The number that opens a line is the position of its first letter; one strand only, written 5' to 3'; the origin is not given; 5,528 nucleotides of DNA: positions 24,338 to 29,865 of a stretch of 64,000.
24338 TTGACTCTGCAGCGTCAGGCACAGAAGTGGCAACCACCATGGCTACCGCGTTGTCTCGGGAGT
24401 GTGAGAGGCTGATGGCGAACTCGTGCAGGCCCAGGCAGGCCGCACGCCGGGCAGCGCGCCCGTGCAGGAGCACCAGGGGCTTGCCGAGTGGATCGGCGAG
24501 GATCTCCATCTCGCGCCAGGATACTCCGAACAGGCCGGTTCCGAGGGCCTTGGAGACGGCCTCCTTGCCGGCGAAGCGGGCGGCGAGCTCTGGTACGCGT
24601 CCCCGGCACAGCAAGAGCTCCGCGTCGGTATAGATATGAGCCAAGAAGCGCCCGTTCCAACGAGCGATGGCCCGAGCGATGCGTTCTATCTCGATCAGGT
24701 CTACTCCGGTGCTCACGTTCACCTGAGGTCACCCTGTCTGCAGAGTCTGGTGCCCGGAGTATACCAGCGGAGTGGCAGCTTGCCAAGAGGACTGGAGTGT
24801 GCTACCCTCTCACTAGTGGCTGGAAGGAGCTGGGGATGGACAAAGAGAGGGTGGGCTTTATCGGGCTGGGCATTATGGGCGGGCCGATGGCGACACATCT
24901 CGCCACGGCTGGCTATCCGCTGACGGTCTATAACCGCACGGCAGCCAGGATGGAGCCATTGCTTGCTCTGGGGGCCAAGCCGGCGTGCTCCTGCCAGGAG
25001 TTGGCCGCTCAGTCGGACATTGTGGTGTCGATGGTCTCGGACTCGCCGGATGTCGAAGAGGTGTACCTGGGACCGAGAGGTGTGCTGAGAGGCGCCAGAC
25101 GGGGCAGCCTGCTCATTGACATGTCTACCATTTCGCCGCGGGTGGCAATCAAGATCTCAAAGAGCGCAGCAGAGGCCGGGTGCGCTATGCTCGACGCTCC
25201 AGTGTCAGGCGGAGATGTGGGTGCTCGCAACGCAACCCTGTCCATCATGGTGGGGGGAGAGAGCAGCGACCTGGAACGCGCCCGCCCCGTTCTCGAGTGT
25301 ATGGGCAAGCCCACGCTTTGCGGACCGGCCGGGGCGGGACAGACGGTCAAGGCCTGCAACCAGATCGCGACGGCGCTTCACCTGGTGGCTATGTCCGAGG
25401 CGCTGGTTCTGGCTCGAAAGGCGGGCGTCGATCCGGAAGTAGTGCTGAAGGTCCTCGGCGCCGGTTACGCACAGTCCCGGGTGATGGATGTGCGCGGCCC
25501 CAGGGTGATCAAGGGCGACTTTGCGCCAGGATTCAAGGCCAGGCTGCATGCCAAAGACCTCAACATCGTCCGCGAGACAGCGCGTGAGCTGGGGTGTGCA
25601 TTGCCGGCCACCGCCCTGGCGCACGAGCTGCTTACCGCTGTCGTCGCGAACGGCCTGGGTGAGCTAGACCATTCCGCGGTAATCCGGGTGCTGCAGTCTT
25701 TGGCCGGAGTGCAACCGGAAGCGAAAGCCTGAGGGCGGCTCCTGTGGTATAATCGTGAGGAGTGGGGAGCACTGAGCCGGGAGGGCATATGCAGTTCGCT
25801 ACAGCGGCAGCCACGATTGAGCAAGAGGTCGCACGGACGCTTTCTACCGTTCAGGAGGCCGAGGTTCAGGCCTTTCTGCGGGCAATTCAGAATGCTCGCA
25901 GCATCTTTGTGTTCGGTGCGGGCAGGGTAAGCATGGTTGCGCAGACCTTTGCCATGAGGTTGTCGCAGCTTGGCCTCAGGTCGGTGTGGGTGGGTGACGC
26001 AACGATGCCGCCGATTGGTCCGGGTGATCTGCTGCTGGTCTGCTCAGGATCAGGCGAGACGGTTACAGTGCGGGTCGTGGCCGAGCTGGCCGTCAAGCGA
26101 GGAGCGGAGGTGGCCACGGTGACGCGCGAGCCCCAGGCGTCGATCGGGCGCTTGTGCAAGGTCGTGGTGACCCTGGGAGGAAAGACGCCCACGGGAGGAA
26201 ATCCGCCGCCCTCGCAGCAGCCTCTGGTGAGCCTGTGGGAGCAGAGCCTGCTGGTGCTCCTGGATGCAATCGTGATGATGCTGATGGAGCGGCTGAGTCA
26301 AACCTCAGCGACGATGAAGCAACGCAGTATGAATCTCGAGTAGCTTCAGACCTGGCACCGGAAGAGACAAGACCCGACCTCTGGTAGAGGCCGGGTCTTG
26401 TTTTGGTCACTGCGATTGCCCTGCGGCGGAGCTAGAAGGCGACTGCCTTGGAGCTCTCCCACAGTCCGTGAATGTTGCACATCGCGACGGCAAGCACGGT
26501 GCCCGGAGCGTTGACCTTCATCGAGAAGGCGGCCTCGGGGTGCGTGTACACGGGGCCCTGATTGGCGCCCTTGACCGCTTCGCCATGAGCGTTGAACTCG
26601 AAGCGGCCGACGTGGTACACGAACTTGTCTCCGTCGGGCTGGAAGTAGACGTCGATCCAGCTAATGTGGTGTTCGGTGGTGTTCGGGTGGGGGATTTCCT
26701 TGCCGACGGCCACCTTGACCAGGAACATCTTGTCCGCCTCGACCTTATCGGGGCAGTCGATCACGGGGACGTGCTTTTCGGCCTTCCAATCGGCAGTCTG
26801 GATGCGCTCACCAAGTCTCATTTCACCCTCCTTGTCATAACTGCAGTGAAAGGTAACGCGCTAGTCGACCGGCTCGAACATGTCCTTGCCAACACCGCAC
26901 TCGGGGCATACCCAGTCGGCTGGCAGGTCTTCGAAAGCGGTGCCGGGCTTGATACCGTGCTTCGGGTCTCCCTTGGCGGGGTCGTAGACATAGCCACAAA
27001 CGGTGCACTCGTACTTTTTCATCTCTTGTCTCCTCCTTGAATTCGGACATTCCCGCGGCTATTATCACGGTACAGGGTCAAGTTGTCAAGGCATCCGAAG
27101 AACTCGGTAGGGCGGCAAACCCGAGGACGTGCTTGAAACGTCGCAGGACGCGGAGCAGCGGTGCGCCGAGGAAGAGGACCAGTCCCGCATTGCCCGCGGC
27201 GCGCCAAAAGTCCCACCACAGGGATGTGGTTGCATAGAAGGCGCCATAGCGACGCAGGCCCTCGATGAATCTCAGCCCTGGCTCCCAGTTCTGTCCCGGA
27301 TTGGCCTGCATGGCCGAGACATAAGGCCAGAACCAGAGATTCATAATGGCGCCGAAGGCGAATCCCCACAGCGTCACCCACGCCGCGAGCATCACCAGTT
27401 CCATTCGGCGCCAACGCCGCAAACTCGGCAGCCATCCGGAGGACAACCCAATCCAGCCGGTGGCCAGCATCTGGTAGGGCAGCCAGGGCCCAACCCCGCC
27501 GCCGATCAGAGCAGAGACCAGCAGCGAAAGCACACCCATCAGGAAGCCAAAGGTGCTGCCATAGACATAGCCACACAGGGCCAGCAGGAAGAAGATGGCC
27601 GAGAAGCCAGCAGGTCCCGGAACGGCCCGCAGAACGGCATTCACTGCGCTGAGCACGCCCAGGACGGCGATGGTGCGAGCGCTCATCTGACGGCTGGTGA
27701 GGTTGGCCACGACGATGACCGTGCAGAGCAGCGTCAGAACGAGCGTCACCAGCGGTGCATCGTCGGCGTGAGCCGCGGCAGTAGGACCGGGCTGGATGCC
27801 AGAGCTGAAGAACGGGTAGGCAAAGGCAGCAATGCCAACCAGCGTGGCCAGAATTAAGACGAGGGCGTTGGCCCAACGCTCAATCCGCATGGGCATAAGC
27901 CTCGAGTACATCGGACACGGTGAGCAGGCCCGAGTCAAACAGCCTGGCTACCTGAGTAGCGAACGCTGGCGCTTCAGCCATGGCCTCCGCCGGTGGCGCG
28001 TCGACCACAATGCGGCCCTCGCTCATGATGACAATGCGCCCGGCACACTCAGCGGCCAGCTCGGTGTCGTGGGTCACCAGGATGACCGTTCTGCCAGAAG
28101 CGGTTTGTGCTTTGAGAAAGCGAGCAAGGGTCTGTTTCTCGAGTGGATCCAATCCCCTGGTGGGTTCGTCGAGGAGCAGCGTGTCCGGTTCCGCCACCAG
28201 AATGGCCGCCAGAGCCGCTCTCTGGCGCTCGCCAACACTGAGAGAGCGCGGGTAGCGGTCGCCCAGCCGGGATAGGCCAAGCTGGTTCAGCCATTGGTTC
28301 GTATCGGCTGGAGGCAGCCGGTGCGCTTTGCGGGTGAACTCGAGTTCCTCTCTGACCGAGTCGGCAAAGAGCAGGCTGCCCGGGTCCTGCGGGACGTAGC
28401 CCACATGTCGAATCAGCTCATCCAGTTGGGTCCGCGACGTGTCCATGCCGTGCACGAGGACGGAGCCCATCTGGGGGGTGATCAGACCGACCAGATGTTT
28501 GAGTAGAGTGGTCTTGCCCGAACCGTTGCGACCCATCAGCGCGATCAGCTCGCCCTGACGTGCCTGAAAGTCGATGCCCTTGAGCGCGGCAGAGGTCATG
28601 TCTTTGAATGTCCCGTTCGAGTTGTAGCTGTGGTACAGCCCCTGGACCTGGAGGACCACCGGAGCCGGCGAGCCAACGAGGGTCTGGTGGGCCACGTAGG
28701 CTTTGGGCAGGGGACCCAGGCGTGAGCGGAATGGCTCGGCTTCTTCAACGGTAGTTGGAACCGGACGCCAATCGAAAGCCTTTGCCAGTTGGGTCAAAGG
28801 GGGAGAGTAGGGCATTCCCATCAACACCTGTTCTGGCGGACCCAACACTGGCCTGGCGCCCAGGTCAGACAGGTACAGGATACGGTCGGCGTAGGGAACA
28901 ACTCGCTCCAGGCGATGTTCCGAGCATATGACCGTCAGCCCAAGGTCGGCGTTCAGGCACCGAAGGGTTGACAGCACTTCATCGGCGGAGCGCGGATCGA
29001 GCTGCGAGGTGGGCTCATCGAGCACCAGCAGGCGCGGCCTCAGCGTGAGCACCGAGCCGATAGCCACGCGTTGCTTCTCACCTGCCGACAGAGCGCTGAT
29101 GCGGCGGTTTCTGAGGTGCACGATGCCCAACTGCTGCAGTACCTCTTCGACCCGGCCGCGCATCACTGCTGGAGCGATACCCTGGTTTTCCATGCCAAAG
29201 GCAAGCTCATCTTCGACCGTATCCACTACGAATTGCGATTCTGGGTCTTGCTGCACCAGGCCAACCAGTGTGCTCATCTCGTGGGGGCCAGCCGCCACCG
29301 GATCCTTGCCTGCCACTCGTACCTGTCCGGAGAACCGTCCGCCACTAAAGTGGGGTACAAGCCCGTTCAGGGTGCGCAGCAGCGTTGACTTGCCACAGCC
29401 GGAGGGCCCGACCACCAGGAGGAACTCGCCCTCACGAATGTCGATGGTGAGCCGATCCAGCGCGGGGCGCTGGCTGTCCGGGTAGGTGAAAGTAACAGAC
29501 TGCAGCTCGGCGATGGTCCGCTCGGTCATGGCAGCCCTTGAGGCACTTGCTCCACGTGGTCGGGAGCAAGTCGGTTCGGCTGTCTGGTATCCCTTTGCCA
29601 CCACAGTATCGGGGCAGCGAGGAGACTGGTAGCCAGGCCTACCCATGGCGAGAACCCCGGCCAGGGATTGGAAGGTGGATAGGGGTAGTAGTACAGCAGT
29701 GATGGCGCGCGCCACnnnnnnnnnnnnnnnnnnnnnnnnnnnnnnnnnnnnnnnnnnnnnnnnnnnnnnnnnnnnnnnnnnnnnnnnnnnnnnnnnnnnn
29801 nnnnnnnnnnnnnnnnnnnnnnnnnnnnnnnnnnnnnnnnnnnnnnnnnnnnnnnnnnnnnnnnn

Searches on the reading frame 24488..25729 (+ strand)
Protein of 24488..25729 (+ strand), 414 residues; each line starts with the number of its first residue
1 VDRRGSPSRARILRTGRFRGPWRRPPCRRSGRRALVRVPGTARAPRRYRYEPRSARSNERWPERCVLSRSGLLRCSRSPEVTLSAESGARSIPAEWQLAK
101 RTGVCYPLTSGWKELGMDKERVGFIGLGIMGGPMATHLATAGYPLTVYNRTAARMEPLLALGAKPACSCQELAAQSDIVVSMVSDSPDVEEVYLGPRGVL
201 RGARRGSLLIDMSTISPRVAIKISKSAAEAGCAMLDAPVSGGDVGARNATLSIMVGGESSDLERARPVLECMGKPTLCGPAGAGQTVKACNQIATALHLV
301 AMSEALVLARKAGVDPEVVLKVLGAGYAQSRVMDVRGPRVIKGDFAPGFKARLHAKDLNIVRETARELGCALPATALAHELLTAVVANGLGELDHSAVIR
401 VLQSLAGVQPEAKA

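Call 39: search_protein_families(library=pfam, proteins=[window:24488-25729:+], max_evalue=0.00001)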
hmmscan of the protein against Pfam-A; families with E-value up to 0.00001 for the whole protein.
window:24488-25729:+ (414 aa): 3 families
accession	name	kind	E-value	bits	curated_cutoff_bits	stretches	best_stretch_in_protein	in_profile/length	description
PF03446.21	NAD_binding_2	-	1.3e-53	181.7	21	1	121-276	1-156/161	NAD binding domain of 6-phosphogluconate dehydrogenase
PF14833.11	NAD_binding_11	-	1.5e-40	138.7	30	1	282-402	1-122/122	NAD-binding of NADP-dependent 3-hydroxyisobutyrate dehydrogenase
PF02826.25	2-Hacid_dh_C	-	5.2e-07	29.7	25.1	1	116-191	33-107/178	D-isomer specific 2-hydroxyacid dehydrogenase, NAD binding domain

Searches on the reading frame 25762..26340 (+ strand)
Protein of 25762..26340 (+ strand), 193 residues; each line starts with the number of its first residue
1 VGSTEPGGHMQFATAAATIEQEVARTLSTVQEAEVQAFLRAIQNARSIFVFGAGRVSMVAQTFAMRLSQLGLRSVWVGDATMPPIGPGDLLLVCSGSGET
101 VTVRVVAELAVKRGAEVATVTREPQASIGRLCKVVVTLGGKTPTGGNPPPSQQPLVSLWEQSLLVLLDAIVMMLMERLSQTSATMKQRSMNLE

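Call 39: search_protein_families(library=pfam, proteins=[window:25762-26340:+], max_evalue=0.00001)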
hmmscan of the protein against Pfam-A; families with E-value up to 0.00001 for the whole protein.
window:25762-26340:+ (193 aa): 2 families
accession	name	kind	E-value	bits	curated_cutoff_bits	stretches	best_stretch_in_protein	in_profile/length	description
PF01380.27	SIS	-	5.4e-12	46.1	25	1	42-139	2-105/131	SIS domain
PF13580.11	SIS_2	-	1.6e-07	31.9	27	0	12-68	2-58/138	SIS domain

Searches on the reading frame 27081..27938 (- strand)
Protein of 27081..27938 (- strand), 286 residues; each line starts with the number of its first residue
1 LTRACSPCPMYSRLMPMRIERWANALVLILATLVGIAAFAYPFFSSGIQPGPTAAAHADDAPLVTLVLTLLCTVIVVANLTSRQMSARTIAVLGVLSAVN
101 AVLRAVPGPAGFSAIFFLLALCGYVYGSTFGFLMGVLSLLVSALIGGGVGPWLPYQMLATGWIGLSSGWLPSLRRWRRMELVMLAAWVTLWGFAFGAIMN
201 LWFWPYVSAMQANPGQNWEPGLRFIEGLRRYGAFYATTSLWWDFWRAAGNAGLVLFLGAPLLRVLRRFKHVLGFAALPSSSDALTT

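Call 39: search_protein_families(library=pfam, proteins=[window:27081-27938:-], max_evalue=0.00001)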
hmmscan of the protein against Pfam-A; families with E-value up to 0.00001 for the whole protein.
window:27081-27938:- (286 aa): 1 family
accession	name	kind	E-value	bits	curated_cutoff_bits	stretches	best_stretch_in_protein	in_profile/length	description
PF12822.12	ECF_trnsprt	-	2.1e-12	47.9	30.7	1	88-256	1-167/169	ECF transporter, substrate-specific component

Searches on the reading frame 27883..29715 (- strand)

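Call 40: search_protein_families(library=pfam, proteins=[window:27883-29715:-], max_evalue=0.00001)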
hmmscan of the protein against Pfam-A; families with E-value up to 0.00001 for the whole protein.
window:27883-29715:- (611 aa): 13 families
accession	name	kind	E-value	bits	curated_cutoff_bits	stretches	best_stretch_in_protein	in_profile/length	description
PF00005.33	ABC_tran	-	1.4e-61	207.6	25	2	378-519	1-136/137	ABC transporter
PF13304.12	AAA_21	-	7.5e-22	79.2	27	1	478-553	224-302/304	AAA domain, putative AbiEii toxin, Type IV TA system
PF02463.25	SMC_N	-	6.6e-11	42.5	40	0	390-559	26-207/220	RecF/RecN/SMC N terminal domain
PF13555.12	AAA_29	-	4.4e-09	36.4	27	0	89-113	15-39/61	P-loop containing region of AAA domain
PF13401.12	AAA_22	-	5.6e-09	36.9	27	0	95-150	4-33/130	AAA domain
PF13191.12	AAA_16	-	6.8e-09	36.9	32.6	0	92-167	18-96/167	AAA ATPase domain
PF03193.22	RsgA_GTPase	-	1.5e-08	35.1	30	0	73-118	84-128/174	RsgA GTPase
PF13481.12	AAA_25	-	1e-07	32.3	27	0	69-113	5-50/195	AAA domain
PF20703.3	nSTAND1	-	1.9e-07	31.5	27.1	0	86-158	23-94/379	Novel STAND NTPase 1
PF13476.12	AAA_23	-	6.5e-07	30.6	27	0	381-409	15-40/201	AAA domain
PF25199.1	nSTAND_NTPase5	-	9.5e-07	29.2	34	0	385-452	38-103/145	Novel STAND NTPase 5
PF13604.12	AAA_30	-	1.1e-06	28.9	27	0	389-439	19-67/191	AAA domain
PF05729.18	NACHT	-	2.4e-06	27.9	26.7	0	390-411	2-23/167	NACHT domain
